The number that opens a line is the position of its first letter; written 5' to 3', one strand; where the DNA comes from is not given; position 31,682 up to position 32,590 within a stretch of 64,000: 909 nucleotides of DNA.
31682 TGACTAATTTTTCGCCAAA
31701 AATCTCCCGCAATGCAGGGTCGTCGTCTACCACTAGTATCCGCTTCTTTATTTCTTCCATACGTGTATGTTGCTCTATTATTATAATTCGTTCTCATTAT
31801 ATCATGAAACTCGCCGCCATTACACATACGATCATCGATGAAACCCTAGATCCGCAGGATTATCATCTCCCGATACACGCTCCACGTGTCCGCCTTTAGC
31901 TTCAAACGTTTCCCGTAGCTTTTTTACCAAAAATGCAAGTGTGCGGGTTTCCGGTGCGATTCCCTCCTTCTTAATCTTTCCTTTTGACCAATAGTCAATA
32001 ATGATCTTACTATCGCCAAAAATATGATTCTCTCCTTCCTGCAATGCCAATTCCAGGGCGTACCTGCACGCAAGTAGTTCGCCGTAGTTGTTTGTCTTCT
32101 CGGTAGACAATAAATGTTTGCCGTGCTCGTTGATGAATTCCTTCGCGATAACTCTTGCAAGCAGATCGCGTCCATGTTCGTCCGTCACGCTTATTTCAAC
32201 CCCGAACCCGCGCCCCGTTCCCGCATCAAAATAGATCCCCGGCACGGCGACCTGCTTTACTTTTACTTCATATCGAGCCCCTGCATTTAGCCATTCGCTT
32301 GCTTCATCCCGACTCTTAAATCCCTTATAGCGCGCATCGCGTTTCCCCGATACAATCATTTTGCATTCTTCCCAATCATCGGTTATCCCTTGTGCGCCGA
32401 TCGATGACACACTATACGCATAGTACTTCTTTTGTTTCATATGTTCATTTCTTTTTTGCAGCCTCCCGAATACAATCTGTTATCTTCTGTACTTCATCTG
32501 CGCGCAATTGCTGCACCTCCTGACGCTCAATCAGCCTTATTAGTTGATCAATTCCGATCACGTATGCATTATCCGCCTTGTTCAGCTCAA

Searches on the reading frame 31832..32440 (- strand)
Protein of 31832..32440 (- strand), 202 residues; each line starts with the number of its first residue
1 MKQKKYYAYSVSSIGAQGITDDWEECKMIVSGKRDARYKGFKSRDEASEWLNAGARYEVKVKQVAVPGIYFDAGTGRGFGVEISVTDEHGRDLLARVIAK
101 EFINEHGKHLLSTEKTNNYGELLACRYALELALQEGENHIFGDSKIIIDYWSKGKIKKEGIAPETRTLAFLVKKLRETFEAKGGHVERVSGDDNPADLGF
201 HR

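Call 3: search_protein_families(library=pfam, proteins=[window:31832-32440:-], max_evalue=0.01)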
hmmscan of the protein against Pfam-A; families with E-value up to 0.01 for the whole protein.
window:31832-32440:- (202 aa): 3 families
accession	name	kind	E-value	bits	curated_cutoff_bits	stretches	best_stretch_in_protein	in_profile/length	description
PF01693.22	Cauli_VI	-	6.9e-09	36.3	21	1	5-50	1-44/44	Ribonuclease H1 N-terminal domain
PF00075.30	RNase_H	-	0.0015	19.2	25.8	1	108-159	33-86/141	RNase H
PF13456.12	RVT_3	-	0.003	17.9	21.6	1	111-176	34-101/123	Reverse transcriptase-like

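Call 4: search_protein_families(library=padloc, proteins=[window:31832-32440:-], max_evalue=0.01)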
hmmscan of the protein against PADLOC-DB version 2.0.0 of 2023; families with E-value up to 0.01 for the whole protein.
window:31832-32440:- (202 aa): 1 family
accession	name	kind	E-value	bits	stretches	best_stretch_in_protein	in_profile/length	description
PDLC03078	Specificity_I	-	0.0087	13.5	0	17-63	12-60/419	Type I specificity subunit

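Call 5: search_protein_families(library=ncbifam, proteins=[window:31832-32440:-], max_evalue=0.01)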
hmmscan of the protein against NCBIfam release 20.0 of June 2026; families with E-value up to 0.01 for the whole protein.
window:31832-32440:- (202 aa): 1 family
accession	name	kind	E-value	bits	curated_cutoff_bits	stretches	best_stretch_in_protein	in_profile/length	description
NF046109.1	RNaseH_Halikb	equivalog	3.4e-11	43.5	320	1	1-160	1-163/211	ribonuclease H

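Call 10: find_homologous_proteins(query=window:31832-32440:-, max_evalue=0.001)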
Query window:31832-32440:- (202 aa): 1729 proteins with E <= 0.001 among 2078 candidates; the best 120 are listed.
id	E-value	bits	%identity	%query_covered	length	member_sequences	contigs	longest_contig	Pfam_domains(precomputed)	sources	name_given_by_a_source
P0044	2.2e-130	450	100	100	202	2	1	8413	PF01693.24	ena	-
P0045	1.9e-107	375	82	100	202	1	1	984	PF01693.24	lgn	-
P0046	4.5e-107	374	83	100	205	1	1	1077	PF01693.24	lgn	-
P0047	2.1e-106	372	81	100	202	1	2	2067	PF01693.24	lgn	-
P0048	2.1e-106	372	81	100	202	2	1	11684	PF01693.24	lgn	-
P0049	1.0e-104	366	81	100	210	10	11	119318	PF01693.24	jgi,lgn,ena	-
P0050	2.6e-104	365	81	100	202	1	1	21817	PF01693.24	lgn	-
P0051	3.2e-104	365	80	100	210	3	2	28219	PF01693.24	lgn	-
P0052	4.5e-103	361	80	100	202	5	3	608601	PF01693.24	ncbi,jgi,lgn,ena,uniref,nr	ncbi:MAG: hypothetical protein ACD_81C00192G0002 [uncultured bacterium]|uniref:Ribonuclease H1 N-ter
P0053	9.2e-103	360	79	100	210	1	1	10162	PF01693.24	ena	-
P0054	1.5e-102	359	79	99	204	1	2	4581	PF01693.24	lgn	-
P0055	6.2e-102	357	80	100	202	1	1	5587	PF01693.24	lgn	-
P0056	7.2e-102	357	77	100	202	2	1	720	PF01693.24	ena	-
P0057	1.5e-101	356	79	100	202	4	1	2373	PF01693.24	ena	-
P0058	7.6e-101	354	76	100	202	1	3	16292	PF01693.24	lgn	-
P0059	8.1e-101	354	78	99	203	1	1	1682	PF01693.24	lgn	-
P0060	3.2e-100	352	78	100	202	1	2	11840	PF01693.24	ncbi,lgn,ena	-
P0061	3.8e-100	351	78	100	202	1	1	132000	PF01693.24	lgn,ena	-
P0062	5.2e-100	351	77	99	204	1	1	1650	PF01693.24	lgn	-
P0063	1.1e-98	347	77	95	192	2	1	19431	PF01693.24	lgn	-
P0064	7.6e-98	344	76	99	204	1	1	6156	PF01693.24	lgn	-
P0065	1.4e-97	343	74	100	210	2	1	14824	PF01693.24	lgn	-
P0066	3.9e-97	342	77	98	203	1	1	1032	PF01693.24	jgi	jgi:ribonuclease HI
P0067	1.1e-96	340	74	100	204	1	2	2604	PF01693.24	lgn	-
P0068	6.9e-95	334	79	92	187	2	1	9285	PF01693.24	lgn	-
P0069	1.6e-93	330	73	99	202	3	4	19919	PF01693.24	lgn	-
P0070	1.3e-79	284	66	100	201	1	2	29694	PF01693.24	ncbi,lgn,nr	ncbi:MAG: ribonuclease H family protein [Candidatus Sungbacteria bacterium]|nr:ribonuclease H family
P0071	8.7e-77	275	64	100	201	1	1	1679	PF01693.24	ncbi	-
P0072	2.4e-76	274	61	100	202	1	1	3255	PF01693.24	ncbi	-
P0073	5.1e-76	273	64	100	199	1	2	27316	PF01693.24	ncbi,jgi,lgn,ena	-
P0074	6.0e-75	269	64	99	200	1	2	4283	PF01693.24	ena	-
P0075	9.3e-75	269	63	100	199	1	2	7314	PF01693.24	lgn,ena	-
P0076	1.1e-74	268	64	98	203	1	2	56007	PF01693.24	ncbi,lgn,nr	ncbi:MAG: ribonuclease H family protein [bacterium]|nr:ribonuclease H family protein [bacterium] MDZ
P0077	1.1e-74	268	66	95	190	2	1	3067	PF01693.24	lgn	-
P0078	1.3e-74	268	62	99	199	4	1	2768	PF01693.24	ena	-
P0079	1.6e-74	268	63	99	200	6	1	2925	PF01693.24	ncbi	-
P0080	1.6e-74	268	64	99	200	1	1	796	PF01693.24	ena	-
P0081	1.7e-74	268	63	100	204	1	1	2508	PF01693.24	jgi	-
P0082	2.6e-74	267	63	99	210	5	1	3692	PF01693.24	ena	-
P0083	8.2e-74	266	61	99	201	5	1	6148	PF01693.24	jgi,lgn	-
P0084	1.1e-73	265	63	99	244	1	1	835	PF01693.24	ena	-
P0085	1.4e-73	265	62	99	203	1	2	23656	PF01693.24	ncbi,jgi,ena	-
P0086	1.5e-73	265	63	99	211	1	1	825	PF01693.24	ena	-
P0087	1.5e-73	265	62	99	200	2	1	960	PF01693.24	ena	-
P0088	2.3e-73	264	58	100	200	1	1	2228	PF01693.24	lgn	-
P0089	2.8e-73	264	62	99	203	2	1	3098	PF01693.24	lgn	-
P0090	3.2e-73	264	60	100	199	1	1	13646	PF01693.24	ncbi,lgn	-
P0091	3.8e-73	263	61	99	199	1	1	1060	PF01693.24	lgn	-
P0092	4.0e-73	263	62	98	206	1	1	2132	PF01693.24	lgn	-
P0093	1.1e-72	262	59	100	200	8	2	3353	PF01693.24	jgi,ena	-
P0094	1.2e-72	262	61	100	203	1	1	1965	PF01693.24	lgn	-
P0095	2.3e-72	261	60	100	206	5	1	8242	PF01693.24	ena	-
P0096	4.9e-72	260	58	100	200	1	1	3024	PF01693.24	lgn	-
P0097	5.1e-72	260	62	98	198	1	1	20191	PF01693.24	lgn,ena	-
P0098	5.3e-72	260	58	99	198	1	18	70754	PF01693.24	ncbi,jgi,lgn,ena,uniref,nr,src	ncbi:MAG: ribonuclease HI [Candidatus Sungbacteria bacterium RIFCSPLOWO2_02_FULL_51_17]|uniref:Ribon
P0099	7.7e-72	259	65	95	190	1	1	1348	PF01693.24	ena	-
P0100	1.3e-71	258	61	100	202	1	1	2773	PF01693.24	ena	-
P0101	1.8e-71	258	60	100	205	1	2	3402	PF01693.24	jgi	jgi:ribonuclease HI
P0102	1.9e-71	258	63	99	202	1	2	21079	PF01693.24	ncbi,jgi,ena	-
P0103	2.2e-71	258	61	100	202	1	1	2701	PF01693.24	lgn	-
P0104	2.5e-71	257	61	100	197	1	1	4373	PF01693.24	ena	-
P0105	2.5e-71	257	61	99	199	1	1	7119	PF01693.24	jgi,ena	-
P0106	3.3e-71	257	57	100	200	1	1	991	PF01693.24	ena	-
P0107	3.6e-71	257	59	99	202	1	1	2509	PF01693.24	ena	-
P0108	5.8e-71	256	60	100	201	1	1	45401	PF01693.24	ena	-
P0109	7.0e-71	256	60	99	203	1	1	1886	PF01693.24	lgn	-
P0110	7.9e-71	256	59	100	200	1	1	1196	PF01693.24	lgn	-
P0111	9.0e-71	256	58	100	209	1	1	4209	PF01693.24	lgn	-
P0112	1.1e-70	255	57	100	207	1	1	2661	PF01693.24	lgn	-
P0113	1.2e-70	255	59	100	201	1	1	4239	PF01693.24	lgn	-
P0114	1.3e-70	255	58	100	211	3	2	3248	PF01693.24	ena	-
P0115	1.4e-70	255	58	99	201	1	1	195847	PF01693.24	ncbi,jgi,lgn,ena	ncbi:MAG: ribonuclease H family protein [Parcubacteria group bacterium]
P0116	1.4e-70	255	58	99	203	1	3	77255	PF01693.24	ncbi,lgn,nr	ncbi:ribonuclease H family protein [Candidatus Giovannonibacteria bacterium]|nr:ribonuclease H famil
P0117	1.5e-70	255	63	98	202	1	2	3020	PF01693.24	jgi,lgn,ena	-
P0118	1.6e-70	255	60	100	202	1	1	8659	PF01693.24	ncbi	ncbi:MAG: ribonuclease H family protein [Candidatus Liptonbacteria bacterium]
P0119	2.2e-70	254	55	100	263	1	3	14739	PF01693.24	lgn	-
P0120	2.4e-70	254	59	99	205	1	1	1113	PF01693.24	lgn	-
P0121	2.6e-70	254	59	100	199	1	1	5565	PF01693.24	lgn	-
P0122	3.4e-70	254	61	98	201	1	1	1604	PF01693.24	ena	-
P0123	3.5e-70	254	59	99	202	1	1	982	PF01693.24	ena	-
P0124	3.5e-70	254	60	100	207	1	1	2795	PF01693.24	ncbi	-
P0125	4.1e-70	253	60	100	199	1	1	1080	PF01693.24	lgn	-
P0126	4.7e-70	253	61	98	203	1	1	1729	PF01693.24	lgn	-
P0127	5.0e-70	253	60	99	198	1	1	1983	PF01693.24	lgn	-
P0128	5.3e-70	253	58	100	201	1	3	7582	PF01693.24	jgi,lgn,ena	-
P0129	8.7e-70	252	58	100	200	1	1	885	PF01693.24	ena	-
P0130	8.9e-70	252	58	99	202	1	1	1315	PF01693.24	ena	-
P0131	1.0e-69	252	60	100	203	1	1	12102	PF01693.24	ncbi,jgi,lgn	ncbi:MAG: ribonuclease H family protein [Minisyncoccia bacterium]|jgi:ribonuclease HI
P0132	1.1e-69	252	61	100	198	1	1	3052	PF01693.24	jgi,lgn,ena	-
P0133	1.1e-69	252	60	99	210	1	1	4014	PF01693.24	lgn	-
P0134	1.3e-69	252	59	100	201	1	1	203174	PF01693.24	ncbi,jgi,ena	ncbi:MAG: ribonuclease H family protein [Parcubacteria group bacterium]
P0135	1.4e-69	252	60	100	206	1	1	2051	PF01693.24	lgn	-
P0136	1.6e-69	252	56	100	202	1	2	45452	PF01693.24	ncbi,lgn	-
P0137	1.6e-69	251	59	100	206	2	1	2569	PF01693.24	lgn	-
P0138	1.8e-69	251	58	100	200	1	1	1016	PF01693.24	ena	-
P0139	2.2e-69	251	56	100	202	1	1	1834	PF01693.24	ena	-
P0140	2.3e-69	251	60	99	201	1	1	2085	PF01693.24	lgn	-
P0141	2.4e-69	251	57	100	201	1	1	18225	PF01693.24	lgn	-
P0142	3.0e-69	251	57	99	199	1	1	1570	PF01693.24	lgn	-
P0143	3.3e-69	250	60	99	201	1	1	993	PF01693.24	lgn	-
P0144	3.4e-69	250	59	99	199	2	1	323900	PF01693.24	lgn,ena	-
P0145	3.8e-69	250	60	99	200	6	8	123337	PF01693.24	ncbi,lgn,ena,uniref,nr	ncbi:MAG: hypothetical protein A3C84_02055 [Candidatus Ryanbacteria bacterium RIFCSPHIGHO2_02_FULL_4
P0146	4.0e-69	250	57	99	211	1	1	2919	PF01693.24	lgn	-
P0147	4.1e-69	250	57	100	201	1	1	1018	PF01693.24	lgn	-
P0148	4.6e-69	250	52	99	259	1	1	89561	PF01693.24,PF14657.13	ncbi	ncbi:MAG: viroplasmin family protein [Fusobacteriota bacterium]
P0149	4.8e-69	250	59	99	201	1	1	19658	PF01693.24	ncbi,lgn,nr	ncbi:MAG: viroplasmin family protein [Candidatus Colwellbacteria bacterium]|nr:viroplasmin family pr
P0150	5.2e-69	250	59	100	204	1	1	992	PF01693.24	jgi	jgi:ribonuclease HI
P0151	5.4e-69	250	55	100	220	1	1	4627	PF01693.24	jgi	-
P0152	5.9e-69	250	58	99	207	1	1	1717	PF01693.24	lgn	-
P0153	6.2e-69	250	60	100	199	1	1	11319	PF01693.24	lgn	-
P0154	6.4e-69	250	57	99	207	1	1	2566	PF01693.24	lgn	-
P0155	6.9e-69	249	59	100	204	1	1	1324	PF01693.24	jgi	jgi:ribonuclease HI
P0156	7.4e-69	249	59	100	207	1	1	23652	PF01693.24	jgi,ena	-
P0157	7.5e-69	249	58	100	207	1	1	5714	PF01693.24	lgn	-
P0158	7.9e-69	249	58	98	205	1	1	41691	PF01693.24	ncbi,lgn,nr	ncbi:MAG: ribonuclease H family protein [Candidatus Liptonbacteria bacterium]|nr:ribonuclease H fami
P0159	9.3e-69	249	57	99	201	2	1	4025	PF01693.24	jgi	jgi:ribonuclease HI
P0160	9.4e-69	249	59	99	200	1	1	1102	PF01693.24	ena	-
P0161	9.6e-69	249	56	100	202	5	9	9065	PF01693.24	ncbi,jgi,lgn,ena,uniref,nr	ncbi:MAG: hypothetical protein A3B13_00065 [Candidatus Liptonbacteria bacterium RIFCSPLOWO2_01_FULL_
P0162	1.1e-68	249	65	90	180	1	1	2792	PF01693.24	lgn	-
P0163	1.2e-68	249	60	100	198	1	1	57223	PF01693.24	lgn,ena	-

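Call 15: find_encoding_contigs(protein=P0098, flank=4000, max_places=2)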
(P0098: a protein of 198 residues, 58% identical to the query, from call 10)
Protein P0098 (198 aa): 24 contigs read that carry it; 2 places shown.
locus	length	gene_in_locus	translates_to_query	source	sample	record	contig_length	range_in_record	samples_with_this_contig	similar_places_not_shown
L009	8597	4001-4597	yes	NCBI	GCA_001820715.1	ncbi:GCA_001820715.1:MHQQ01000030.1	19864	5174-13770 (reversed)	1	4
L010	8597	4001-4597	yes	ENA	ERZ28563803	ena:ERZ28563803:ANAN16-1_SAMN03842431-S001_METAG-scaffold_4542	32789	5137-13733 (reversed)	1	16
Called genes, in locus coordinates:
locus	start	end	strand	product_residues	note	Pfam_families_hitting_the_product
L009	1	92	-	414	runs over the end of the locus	PF00070:Pyr_redox (faint), PF01266:DAO (faint), PF07992:Pyr_redox_2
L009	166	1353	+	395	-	PF00162:PGK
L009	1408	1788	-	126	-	-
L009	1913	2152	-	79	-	-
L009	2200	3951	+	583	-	PF01368:DHH, PF02272:DHHA1, PF17768:RecJ_OB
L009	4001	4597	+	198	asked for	PF01693:Cauli_VI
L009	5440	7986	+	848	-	PF00515:TPR_1 (faint), PF07719:TPR_2 (faint), PF13181:TPR_8 (faint), PF13428:TPR_14 (faint), PF13431:TPR_17 (faint), PF14559:TPR_19 (faint), PF21033:RMD1-3 (faint), PF13432:TPR_16 (weak), +1 more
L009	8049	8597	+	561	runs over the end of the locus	PF03023:MurJ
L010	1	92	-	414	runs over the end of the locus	PF00070:Pyr_redox (faint), PF01266:DAO (faint), PF07992:Pyr_redox_2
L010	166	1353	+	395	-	PF00162:PGK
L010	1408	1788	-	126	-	-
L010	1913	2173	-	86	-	-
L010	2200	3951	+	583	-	PF01368:DHH, PF02272:DHHA1, PF17768:RecJ_OB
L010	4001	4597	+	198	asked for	PF01693:Cauli_VI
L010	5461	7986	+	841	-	PF00515:TPR_1 (faint), PF07719:TPR_2 (faint), PF13181:TPR_8 (faint), PF13428:TPR_14 (faint), PF13431:TPR_17 (faint), PF14559:TPR_19 (faint), PF21033:RMD1-3 (faint), PF13432:TPR_16 (weak), +1 more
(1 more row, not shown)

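Call 16: find_encoding_contigs(protein=P0116, flank=4000, max_places=2)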
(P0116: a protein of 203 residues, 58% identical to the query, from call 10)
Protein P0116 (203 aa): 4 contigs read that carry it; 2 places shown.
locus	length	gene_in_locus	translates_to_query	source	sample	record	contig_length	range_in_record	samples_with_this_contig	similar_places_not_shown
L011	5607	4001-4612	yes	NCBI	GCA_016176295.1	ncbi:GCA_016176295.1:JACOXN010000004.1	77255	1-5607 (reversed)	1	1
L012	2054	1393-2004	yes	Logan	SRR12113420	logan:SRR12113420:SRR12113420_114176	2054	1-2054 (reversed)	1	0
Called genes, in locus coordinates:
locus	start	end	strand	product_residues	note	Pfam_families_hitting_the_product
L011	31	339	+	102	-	-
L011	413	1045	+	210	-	PF00753:Lactamase_B, PF13483:Lactamase_B_3, PF23023:Anti-Pycsar_Apyc1 (weak), PF12706:Lactamase_B_2 (weak)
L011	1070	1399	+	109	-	PF02686:GatC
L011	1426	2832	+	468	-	PF01425:Amidase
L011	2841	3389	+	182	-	-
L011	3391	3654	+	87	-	PF03083:MtN3_slv (weak)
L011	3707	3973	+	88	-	-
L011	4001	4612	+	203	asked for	PF01693:Cauli_VI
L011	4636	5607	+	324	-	?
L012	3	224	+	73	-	?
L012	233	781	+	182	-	-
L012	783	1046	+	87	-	PF03083:MtN3_slv (weak)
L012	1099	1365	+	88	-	-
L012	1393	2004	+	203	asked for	PF01693:Cauli_VI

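Call 17: find_encoding_contigs(protein=P0145, flank=4000, max_places=2)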
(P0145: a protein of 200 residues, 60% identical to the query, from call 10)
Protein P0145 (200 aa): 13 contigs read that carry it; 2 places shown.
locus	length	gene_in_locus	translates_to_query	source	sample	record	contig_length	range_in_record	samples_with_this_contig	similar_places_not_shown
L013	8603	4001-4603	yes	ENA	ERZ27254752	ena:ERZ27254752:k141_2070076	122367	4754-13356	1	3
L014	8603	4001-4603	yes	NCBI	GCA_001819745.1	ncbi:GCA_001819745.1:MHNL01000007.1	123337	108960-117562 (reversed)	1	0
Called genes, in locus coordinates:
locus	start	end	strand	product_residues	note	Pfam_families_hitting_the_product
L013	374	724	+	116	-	PF12732:YtxH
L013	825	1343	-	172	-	PF04542:Sigma70_r2, PF08281:Sigma70_r4_2, PF04545:Sigma70_r4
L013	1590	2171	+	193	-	-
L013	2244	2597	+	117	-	-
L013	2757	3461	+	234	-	PF01471:PG_binding_1, PF16656:Pur_ac_phosph_N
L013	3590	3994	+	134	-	PF01641:SelR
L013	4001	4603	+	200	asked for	PF01693:Cauli_VI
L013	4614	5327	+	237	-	PF02678:Pirin, PF07883:Cupin_2 (faint), PF17954:Pirin_C_2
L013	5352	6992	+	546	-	PF00890:FAD_binding_2 (weak), PF01266:DAO, PF12831:FAD_oxidored (weak), PF13450:NAD_binding_8 (weak), PF00355:Rieske, PF13806:Rieske_2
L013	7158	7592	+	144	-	-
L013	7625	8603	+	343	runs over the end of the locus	PF18915:DUF5667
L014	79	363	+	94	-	-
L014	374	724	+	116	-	PF12732:YtxH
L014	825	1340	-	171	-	PF04542:Sigma70_r2, PF08281:Sigma70_r4_2, PF04545:Sigma70_r4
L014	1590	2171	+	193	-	-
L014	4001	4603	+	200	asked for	PF01693:Cauli_VI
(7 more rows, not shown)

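Call 18: find_encoding_contigs(protein=P0134, flank=4000, max_places=2)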
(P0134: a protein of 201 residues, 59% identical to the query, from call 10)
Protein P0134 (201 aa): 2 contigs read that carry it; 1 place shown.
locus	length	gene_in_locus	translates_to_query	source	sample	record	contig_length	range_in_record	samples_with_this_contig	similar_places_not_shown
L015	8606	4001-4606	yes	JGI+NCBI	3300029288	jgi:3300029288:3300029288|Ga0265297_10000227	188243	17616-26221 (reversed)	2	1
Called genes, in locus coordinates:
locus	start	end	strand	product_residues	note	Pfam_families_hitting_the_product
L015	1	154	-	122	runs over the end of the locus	-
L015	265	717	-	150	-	-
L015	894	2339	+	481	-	PF01259:SAICAR_synt, PF00731:AIRC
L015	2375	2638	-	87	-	-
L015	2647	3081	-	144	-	PF01243:PNPOx_N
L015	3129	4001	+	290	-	PF10648:Gmad2, PF10646:Germane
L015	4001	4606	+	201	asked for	PF01693:Cauli_VI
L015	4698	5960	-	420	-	PF03952:Enolase_N, PF00113:Enolase_C, PF13378:MR_MLE_C (faint), PF07476:MAAL_C (faint)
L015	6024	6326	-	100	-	-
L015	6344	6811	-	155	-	-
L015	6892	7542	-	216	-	PF00849:PseudoU_synth_2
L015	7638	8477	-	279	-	PF10672:Methyltrans_SAM, PF03602:Cons_hypoth95 (weak), PF09445:Methyltransf_15 (weak)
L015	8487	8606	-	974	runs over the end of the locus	PF00580:UvrD-helicase, PF13086:AAA_11 (faint), PF13245:AAA_19, PF21445:ADDB_N (faint), PF13361:UvrD_C, PF13538:UvrD_C_2 (faint), PF12705:PDDEXK_1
